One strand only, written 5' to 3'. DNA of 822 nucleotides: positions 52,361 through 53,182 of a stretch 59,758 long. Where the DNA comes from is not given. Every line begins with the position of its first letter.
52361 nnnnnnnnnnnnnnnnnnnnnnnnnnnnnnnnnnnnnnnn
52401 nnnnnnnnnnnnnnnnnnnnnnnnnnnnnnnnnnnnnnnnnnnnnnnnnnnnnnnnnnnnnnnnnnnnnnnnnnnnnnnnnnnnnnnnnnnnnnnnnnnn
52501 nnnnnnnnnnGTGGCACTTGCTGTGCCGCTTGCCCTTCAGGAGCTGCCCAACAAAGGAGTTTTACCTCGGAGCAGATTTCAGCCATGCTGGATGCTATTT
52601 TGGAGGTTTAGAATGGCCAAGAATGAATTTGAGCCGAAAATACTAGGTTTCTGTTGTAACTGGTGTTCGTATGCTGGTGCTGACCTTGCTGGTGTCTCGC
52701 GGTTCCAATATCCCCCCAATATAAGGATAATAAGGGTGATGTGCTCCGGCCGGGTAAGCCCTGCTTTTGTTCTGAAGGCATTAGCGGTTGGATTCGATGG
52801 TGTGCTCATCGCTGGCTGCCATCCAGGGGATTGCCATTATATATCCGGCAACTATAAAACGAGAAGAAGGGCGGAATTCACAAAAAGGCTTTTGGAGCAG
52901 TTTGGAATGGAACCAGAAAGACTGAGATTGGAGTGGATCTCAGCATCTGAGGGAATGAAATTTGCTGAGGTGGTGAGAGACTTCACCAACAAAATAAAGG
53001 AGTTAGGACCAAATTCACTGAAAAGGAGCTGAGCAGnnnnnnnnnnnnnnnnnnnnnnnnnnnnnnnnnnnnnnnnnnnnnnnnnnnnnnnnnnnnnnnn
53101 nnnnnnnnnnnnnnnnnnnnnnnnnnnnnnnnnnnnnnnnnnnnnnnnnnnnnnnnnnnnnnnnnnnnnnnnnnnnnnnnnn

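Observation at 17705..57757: Candidate undescribed NAD(P)H-wired electron-bifurcation network around a hybrid Wood-Ljungdahl pathway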

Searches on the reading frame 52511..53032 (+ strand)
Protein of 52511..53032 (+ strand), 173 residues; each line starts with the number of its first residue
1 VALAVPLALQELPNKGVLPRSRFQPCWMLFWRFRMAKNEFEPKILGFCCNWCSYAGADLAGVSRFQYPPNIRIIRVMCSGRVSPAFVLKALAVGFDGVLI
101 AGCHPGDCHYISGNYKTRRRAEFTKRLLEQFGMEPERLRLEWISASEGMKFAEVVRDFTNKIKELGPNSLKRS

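Call 5: search_protein_families(library=pfam, proteins=[window:52511-53032:+], max_evalue=0.00001)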
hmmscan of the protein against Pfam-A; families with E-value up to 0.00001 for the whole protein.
window:52511-53032:+ (173 aa): 1 family
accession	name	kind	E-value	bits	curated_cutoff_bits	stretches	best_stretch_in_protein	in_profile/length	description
PF02662.21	FlpD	-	1.6e-58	196.5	22.3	1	44-166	1-123/123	Methyl-viologen-reducing hydrogenase, delta subunit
